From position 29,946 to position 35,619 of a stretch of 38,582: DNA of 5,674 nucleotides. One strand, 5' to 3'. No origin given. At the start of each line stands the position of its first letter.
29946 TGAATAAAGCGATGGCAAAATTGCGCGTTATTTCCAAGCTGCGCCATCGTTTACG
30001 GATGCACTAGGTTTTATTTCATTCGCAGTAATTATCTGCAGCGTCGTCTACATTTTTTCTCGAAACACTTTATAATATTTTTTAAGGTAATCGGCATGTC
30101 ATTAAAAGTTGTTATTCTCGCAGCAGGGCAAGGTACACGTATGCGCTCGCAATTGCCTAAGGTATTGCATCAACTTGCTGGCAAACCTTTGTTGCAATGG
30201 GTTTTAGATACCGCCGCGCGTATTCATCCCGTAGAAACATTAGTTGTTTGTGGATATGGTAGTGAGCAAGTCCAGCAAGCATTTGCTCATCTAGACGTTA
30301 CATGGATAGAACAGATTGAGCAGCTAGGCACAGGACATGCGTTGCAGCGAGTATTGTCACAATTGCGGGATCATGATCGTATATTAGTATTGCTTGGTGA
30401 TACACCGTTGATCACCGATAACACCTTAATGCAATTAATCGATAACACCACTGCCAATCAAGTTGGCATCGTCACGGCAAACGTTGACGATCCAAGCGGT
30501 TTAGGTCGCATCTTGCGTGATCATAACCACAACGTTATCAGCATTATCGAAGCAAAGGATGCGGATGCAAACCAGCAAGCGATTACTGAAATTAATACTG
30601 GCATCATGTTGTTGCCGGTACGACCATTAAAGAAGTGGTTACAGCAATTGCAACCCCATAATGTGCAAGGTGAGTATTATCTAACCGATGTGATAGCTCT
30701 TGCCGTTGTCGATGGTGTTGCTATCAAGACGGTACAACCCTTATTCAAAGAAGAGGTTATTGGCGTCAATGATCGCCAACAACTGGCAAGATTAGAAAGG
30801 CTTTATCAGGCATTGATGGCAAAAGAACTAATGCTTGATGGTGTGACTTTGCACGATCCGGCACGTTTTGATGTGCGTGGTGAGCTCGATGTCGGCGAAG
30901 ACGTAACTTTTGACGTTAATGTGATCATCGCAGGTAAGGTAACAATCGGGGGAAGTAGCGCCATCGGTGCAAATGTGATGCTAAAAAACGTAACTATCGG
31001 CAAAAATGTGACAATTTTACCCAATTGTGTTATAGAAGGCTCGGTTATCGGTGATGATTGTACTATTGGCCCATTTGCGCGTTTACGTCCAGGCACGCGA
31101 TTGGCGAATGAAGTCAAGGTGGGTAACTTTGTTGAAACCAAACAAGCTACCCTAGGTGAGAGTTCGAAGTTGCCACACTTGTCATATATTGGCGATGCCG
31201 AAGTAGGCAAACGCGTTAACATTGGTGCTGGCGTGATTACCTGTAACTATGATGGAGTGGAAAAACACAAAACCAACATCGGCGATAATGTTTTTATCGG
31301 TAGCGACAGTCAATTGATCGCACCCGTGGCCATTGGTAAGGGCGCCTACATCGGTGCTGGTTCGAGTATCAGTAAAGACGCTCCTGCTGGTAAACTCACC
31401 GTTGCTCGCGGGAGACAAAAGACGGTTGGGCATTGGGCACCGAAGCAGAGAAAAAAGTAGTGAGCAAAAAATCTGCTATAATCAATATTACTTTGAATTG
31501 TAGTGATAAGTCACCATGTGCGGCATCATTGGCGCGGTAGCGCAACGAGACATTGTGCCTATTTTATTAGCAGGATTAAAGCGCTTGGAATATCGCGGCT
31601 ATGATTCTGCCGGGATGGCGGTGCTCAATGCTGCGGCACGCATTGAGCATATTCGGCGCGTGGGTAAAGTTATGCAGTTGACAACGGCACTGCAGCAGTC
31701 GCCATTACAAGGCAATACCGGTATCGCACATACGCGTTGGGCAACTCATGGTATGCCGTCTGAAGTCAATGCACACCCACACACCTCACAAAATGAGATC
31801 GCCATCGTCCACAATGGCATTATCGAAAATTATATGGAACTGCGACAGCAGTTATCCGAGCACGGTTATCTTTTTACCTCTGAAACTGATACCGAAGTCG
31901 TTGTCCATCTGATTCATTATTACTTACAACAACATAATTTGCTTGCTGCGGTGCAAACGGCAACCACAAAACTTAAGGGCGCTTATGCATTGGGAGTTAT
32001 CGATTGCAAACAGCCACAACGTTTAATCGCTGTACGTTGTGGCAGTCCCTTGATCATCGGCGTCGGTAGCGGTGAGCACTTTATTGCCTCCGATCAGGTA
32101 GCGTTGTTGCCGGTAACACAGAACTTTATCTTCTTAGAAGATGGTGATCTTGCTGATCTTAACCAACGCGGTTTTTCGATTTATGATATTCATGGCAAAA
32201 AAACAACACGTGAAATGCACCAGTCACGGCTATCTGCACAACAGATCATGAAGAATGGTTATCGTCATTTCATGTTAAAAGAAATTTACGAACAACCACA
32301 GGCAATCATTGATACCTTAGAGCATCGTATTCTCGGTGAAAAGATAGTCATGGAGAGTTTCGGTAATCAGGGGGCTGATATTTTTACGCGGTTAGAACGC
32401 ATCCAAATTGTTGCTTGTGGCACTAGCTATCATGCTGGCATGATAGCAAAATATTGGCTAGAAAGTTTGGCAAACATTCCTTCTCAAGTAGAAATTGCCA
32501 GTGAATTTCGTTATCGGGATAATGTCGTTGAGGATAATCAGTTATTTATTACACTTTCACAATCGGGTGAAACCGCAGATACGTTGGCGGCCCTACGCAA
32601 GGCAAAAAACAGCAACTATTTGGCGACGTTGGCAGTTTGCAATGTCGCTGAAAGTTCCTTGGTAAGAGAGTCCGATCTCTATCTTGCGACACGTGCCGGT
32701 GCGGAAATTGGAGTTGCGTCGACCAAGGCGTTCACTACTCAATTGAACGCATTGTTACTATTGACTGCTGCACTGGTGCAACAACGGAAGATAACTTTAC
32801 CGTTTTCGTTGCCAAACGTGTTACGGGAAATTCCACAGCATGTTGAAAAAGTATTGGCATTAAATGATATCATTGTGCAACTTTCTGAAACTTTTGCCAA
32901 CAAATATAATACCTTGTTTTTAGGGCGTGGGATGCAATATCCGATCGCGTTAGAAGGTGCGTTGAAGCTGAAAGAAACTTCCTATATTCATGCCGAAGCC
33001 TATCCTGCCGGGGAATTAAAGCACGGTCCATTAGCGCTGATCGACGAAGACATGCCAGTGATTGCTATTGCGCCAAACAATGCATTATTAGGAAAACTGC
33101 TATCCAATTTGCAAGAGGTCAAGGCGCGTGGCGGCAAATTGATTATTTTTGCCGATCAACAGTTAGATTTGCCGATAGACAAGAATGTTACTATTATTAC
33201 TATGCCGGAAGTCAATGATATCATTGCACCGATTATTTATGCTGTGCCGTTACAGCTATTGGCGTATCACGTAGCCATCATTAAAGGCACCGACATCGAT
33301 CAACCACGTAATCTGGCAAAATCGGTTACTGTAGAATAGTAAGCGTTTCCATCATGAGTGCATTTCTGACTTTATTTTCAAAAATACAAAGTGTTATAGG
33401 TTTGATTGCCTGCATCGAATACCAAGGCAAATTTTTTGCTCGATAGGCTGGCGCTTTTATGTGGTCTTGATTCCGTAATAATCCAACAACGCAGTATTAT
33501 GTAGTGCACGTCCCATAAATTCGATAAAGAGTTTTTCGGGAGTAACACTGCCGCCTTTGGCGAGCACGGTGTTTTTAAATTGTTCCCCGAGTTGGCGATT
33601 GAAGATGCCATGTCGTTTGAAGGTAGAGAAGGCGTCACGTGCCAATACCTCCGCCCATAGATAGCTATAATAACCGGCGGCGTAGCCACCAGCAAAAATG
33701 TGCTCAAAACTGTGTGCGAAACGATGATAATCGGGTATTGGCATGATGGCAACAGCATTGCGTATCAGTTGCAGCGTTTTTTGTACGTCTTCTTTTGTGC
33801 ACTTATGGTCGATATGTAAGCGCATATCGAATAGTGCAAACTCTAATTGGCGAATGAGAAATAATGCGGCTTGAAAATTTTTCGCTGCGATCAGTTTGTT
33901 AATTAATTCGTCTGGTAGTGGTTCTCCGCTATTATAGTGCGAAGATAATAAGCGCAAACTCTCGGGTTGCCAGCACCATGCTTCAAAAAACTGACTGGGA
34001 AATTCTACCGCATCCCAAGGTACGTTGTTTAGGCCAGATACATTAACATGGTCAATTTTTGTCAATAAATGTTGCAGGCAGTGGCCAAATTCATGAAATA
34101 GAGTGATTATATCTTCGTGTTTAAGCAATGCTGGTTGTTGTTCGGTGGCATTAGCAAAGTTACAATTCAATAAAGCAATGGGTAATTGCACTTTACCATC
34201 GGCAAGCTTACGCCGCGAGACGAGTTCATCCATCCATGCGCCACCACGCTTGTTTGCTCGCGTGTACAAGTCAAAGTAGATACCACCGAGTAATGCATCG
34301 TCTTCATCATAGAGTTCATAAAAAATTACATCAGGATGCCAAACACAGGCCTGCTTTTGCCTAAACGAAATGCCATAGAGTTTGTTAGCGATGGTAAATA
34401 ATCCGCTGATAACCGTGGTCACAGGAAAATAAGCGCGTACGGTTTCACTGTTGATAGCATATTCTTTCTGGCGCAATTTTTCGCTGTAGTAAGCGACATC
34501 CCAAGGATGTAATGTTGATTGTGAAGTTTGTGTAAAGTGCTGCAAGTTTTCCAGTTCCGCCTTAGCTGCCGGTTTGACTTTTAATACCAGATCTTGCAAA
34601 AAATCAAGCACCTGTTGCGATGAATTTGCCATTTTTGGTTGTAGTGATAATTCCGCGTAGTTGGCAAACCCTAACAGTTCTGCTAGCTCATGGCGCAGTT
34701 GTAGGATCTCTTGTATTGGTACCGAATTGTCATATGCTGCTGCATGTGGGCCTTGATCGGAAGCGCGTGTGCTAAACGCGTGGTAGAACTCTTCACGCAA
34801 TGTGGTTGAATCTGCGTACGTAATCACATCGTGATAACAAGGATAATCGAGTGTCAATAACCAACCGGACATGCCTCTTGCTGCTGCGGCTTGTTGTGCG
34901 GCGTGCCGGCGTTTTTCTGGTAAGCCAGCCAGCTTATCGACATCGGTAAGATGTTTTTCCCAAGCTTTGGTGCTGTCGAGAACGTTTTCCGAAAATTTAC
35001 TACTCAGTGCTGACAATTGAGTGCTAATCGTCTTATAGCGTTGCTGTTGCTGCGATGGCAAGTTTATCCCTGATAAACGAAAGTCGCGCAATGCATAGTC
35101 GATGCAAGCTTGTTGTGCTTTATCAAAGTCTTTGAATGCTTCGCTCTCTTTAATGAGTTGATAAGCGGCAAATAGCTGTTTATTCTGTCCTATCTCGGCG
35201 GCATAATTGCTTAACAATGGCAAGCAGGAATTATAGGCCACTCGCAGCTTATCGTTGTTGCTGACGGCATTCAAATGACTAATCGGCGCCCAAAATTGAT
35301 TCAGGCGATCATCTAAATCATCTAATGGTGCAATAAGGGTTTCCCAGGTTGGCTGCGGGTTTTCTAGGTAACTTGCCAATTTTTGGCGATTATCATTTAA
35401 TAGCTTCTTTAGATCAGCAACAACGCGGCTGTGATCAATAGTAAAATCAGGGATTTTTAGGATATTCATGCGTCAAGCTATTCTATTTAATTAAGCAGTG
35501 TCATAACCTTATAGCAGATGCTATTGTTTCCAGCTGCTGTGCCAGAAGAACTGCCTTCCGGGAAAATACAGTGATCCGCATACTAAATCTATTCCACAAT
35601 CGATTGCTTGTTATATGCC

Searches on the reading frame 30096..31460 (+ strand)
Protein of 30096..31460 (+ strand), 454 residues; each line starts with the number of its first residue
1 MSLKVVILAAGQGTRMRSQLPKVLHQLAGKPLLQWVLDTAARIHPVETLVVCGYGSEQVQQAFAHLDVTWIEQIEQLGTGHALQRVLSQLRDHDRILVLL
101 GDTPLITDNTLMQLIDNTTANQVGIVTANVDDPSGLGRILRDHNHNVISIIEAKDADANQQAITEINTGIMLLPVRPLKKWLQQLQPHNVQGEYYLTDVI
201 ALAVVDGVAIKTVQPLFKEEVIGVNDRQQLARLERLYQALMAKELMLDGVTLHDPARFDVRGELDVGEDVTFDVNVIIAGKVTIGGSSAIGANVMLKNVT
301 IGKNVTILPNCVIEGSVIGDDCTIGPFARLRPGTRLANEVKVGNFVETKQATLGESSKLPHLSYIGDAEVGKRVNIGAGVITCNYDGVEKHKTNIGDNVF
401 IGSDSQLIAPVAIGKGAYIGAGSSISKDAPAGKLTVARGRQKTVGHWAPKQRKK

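Call 42: search_protein_families(library=pfam, proteins=[window:30096-31460:+], max_evalue=0.001)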
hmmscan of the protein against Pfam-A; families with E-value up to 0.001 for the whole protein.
window:30096-31460:+ (454 aa): 8 families
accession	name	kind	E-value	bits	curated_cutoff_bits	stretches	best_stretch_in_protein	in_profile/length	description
PF00132.30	Hexapep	-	2.2e-30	103.5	27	4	298-331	1-35/36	Bacterial transferase hexapeptide (six repeats)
PF12804.13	NTP_transf_3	-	6.7e-26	91.8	27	1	5-131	1-124/160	MobA-like NTP transferase domain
PF25084.1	LbH_EIF2B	-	1.8e-14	54.1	54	1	263-346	21-103/105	EIF2B subunit epsilon LbH domain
PF00483.29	NTP_transferase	-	6.3e-11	42.8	21.2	1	4-188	1-195/245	Nucleotidyl transferase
PF01128.25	IspD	-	3.7e-10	40.4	27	1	4-132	2-132/221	2-C-methyl-D-erythritol 4-phosphate cytidylyltransferase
PF14602.12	Hexapep_2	-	6.5e-08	32.6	27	1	394-426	3-33/34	Hexapeptide repeat of succinyl-transferase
PF02348.25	CTP_transf_3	-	1.1e-05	25.8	22.6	1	22-164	16-160/217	Cytidylyltransferase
PF25087.1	GMPPB_C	-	0.00047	20.2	39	0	274-363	15-99/110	GMPPB C-terminal domain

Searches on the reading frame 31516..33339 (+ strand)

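Call 42: search_protein_families(library=pfam, proteins=[window:31516-33339:+], max_evalue=0.001)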
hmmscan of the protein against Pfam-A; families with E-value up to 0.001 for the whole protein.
window:31516-33339:+ (607 aa): 4 families
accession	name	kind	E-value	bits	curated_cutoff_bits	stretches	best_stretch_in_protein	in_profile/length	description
PF01380.27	SIS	-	1.9e-59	199.6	25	2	294-417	6-129/131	SIS domain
PF13522.11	GATase_6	-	4e-20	72.6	27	1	66-185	10-122/130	Glutamine amidotransferase domain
PF13537.11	GATase_7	-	1.8e-16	60.7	25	1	81-198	8-122/123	Glutamine amidotransferase domain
PF13230.11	GATase_4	-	0.00014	21.3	23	1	55-140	60-144/272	Glutamine amidotransferases class-II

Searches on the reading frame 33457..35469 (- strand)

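Call 42: search_protein_families(library=pfam, proteins=[window:33457-35469:-], max_evalue=0.001)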
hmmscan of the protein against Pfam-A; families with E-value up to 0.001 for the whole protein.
window:33457-35469:- (670 aa): 2 families
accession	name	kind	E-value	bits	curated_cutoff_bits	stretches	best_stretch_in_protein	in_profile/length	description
PF01432.26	Peptidase_M3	-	4.1e-145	485.1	27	1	216-665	2-455/457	Peptidase family M3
PF19310.4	TOP_N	-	4.4e-27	94.8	27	1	21-140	2-121/123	Neurolysin/Thimet oligopeptidase, N-terminal domain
